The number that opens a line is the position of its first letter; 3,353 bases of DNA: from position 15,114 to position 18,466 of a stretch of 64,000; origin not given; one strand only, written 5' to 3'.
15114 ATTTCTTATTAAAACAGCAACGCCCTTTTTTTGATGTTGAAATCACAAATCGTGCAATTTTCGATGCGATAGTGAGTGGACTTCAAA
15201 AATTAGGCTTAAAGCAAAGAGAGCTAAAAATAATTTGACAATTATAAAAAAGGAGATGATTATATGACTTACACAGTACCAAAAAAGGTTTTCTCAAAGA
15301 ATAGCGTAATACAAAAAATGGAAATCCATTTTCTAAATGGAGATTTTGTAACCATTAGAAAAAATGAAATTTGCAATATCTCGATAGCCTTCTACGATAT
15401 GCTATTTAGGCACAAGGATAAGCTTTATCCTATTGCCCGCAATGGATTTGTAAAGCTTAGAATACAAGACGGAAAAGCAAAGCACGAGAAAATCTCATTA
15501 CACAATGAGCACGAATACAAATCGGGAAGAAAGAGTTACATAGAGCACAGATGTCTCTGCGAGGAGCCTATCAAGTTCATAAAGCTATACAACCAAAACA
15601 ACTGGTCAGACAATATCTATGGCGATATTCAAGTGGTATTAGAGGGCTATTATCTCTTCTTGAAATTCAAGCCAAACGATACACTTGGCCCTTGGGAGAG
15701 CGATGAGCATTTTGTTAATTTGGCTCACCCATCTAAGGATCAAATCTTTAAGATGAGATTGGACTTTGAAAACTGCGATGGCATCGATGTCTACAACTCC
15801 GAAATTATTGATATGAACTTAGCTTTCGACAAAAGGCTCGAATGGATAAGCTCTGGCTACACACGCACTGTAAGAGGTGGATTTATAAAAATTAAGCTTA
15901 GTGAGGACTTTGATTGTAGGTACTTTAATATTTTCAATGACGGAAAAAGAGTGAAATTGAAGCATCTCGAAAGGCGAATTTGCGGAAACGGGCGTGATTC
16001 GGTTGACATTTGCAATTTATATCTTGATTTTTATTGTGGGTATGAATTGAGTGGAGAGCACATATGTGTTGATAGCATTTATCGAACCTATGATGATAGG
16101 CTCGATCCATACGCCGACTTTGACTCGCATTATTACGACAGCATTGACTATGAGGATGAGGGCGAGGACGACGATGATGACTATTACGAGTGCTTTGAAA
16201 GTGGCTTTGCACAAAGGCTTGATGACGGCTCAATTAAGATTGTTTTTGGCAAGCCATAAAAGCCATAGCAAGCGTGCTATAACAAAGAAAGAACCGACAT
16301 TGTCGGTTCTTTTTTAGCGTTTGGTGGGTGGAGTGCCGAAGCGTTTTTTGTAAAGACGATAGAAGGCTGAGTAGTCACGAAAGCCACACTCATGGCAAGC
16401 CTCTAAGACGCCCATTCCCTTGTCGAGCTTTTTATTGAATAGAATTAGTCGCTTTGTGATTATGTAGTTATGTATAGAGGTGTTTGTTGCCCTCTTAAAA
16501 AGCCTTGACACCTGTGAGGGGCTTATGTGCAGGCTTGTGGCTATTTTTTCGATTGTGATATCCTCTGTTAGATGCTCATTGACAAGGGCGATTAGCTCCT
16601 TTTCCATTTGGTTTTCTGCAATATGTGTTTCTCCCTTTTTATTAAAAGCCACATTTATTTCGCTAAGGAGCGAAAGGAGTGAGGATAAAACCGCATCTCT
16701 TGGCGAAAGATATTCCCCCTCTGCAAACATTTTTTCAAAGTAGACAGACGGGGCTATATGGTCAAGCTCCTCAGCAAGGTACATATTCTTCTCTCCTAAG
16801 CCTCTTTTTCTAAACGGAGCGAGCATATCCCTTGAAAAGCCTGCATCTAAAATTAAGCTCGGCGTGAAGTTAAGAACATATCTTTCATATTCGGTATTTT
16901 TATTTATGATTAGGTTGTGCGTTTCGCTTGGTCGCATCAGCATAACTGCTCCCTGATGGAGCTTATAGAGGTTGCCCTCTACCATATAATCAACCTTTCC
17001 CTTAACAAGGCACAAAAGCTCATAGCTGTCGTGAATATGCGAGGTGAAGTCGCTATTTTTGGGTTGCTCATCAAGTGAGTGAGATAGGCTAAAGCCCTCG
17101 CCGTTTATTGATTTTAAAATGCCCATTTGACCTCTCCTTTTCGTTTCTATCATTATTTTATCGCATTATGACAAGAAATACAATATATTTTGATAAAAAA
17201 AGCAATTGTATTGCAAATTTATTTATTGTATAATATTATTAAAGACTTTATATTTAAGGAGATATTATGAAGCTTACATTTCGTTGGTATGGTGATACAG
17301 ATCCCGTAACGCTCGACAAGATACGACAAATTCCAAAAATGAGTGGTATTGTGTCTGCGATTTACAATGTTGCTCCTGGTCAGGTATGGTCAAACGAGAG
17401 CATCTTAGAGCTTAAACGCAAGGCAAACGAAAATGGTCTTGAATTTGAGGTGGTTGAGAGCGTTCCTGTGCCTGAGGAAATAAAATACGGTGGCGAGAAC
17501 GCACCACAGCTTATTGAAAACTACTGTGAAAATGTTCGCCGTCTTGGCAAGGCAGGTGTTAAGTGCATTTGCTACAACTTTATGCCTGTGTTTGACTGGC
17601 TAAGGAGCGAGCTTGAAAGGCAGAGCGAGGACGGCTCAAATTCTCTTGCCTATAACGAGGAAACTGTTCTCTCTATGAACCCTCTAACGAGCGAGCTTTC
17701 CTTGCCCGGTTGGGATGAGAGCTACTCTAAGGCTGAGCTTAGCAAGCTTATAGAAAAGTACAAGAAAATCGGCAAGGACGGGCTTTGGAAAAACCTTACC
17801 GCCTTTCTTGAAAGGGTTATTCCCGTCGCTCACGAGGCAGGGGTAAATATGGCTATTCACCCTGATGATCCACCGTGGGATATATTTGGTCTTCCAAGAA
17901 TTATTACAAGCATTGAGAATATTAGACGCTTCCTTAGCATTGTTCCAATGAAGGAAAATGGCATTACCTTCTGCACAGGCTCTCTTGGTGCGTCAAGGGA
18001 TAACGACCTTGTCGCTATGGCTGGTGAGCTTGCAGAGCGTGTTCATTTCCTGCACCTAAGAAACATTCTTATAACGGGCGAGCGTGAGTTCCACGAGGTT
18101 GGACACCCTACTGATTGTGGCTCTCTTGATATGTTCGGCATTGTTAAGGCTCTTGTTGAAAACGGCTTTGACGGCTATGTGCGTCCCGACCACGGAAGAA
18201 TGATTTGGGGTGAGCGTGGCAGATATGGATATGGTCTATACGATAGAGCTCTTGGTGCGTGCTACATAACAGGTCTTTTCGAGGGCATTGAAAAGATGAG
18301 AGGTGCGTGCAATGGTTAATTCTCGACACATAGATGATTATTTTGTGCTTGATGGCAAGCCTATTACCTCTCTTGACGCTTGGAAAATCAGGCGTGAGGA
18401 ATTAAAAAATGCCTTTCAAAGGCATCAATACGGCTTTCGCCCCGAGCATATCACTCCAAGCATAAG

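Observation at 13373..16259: AT-rich islet: RHH-WYL-type regulator divergent from a 3-gene operon of repeat-module proteins with no recognisable family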

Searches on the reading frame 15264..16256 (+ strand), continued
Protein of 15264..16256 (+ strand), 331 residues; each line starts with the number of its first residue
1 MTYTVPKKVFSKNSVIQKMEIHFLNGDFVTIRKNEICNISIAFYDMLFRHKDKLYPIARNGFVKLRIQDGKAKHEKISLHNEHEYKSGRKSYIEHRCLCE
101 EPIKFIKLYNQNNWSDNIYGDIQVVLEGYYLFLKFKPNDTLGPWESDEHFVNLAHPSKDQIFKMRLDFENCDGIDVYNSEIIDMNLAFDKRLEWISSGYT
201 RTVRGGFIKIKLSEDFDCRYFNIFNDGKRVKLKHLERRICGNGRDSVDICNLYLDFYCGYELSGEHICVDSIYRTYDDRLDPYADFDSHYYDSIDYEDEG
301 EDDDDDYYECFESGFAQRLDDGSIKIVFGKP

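Call 53: fold_search(model_id=the predicted structure, library=viral)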
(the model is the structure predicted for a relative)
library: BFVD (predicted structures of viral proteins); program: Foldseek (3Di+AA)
matches with E <= 10: 450; with E <= 0.001: 12
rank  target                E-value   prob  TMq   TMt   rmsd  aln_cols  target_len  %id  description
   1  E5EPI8                3.9e-05  1.00  0.26  0.51   4.7       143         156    8  Uncharacterized protein [Acinetobacter phage Acj9]
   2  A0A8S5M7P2            4.4e-05  1.00  0.27  0.57   4.5       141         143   13  Uncharacterized protein [Siphoviridae sp. ctrgt10]
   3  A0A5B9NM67            7.8e-05  1.00  0.27  0.56   5.6       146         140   16  (no name in the UniProt tables at hand)
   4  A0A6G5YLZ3            1.4e-04  1.00  0.25  0.52   5.0       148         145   14  (no name in the UniProt tables at hand)
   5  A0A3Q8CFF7            2.0e-04  1.00  0.25  0.56   6.8       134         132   12  (no name in the UniProt tables at hand)
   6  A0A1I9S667            2.1e-04  1.00  0.24  0.59   5.6       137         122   12  (no name in the UniProt tables at hand)
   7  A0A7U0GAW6            2.3e-04  1.00  0.28  0.55   7.3       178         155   12  (no name in the UniProt tables at hand)
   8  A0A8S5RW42            2.8e-04  1.00  0.27  0.54   5.3       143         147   11  Uncharacterized protein [Siphoviridae sp. ctHip2]
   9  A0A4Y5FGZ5            2.8e-04  1.00  0.26  0.46   5.9       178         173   11  Uncharacterized protein [Lactobacillus phage SAC12B]
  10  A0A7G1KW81            3.2e-04  1.00  0.23  0.29   7.6       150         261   14  (no name in the UniProt tables at hand)
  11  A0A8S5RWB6            5.7e-04  1.00  0.24  0.53   6.0       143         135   12  Uncharacterized protein [Siphoviridae sp. ctHip2]
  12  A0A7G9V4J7            9.2e-04  1.00  0.24  0.36   4.6       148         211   14  (no name in the UniProt tables at hand)
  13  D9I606                2.8e-03  1.00  0.23  0.55   5.0       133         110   13  Uncharacterized protein [Acinetobacter phage 133]
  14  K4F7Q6                3.6e-03  1.00  0.26  0.54   9.2       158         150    8  Uncharacterized protein [Cronobacter phage vB_CsaM_GAP32]
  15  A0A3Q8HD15            2.3e-02  1.00  0.20  0.38   8.2       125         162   11  (no name in the UniProt tables at hand)
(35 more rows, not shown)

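Call 55: search_protein_families(library=phrogs, alignment_id=A1, max_evalue=0.01)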
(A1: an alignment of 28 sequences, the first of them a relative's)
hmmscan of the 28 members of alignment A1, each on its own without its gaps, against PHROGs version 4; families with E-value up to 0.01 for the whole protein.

A. member 1, P0001 (331 aa): 1 family
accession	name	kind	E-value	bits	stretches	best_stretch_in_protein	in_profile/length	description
phrog_9424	-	unknown function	0.0086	17.2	0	132-196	30-89/128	-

B. families by the number of members that match (of 28 scanned): 2 families
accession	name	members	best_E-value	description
phrog_2349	-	12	5.6e-06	-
phrog_9424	-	1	0.0086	-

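Call 56: search_dna_similar(query=window:15264-16256:+, collection=phages, mode=protein, max_evalue=0.01, max_rows=20)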
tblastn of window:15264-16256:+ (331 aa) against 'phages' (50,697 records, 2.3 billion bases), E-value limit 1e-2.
No match.

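Call 71: find_related_loci(query=A1, collection=viral_contigs, flank=8000)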
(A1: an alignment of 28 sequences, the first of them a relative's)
Query A1 (331 aa) in viral_contigs; peptide patterns used: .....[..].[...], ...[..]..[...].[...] (x = any residue, [..] = any of these).
120 stretches matched a pattern, but none encodes a relative of the query by tblastn (E <= 1e-3).

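Call 84: search_protein_representatives(alignment_id=A1)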
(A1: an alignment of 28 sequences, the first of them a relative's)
Query: 28 sequences, 317 profile positions. Proteins with E-value up to 0.001 (for the whole library): 215; up to 1e-10: 183; up to 1e-30: 133. The best 150 are listed.
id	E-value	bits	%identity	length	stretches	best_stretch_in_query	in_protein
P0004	1.2e-129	448.6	-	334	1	1-315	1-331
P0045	5.7e-118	410.2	-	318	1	1-314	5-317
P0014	2.5e-113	394.9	-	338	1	1-315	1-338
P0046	6.4e-111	387.0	-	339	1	2-315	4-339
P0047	3.1e-109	381.5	-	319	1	1-316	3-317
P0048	7.3e-109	380.2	-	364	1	1-314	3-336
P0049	4.3e-107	374.4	-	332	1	2-316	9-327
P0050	1.1e-106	373.1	-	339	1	2-313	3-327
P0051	1.0e-100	353.5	-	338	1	1-313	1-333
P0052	2.8e-100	352.0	-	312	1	1-315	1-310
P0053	2.7e-99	348.8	-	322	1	2-313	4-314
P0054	2.0e-98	345.9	-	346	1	1-315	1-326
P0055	3.0e-98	345.4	-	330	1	1-315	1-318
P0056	4.6e-97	341.5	-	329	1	2-316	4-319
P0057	9.3e-97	340.5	-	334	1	2-316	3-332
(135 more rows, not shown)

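Call 89: search_dna_similar(query=P0029, collection=phages, mode=protein, max_evalue=1, max_rows=10)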
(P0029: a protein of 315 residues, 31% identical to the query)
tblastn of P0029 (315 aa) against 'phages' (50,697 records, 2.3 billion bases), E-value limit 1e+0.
No match.

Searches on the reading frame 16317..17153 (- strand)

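Call 70: search_protein_families(library=pfam, proteins=[window:16317-17153:-], max_evalue=0.001)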
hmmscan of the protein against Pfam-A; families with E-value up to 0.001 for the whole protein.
window:16317-17153:- (279 aa): 5 families
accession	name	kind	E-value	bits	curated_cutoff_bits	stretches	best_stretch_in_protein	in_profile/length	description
PF12833.13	HTH_18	-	1.6e-17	64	33.6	1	204-277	1-75/80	Helix-turn-helix domain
PF00165.29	HTH_AraC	-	1.1e-15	57.8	26.6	2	193-231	3-41/42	Bacterial regulatory helix-turn-helix proteins, AraC family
PF02311.25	AraC_binding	-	1.2e-11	44.9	21.1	1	32-105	12-85/135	AraC-like ligand binding domain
PF07883.17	Cupin_2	-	9.2e-07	28.9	27.2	1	31-86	7-60/70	Cupin domain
PF13384.12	HTH_23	-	0.00065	19.9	24.6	0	197-222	16-41/50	Homeodomain-like domain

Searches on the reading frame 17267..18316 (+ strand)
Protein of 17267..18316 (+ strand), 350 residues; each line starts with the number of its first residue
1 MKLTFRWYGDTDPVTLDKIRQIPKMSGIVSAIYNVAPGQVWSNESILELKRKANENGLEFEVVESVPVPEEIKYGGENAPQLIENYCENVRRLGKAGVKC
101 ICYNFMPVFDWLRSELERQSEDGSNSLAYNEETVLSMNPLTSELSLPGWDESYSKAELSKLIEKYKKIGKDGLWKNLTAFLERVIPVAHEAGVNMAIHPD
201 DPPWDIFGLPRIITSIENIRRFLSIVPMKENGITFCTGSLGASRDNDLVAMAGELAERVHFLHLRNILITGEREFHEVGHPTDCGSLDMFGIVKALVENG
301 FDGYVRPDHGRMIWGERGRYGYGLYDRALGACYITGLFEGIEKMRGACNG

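Call 70: search_protein_families(library=pfam, proteins=[window:17267-18316:+], max_evalue=0.001)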
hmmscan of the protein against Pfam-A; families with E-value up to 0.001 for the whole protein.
window:17267-18316:+ (350 aa): 2 families
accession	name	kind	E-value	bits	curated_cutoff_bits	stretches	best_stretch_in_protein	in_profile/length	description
PF03786.19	UxuA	-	9.1e-133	442.8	23.7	1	1-343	1-352/352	D-mannonate dehydratase (UxuA)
PF01261.30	AP_endonuc_2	-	2.3e-08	34.5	31.1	1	167-305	94-225/249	Xylose isomerase-like TIM barrel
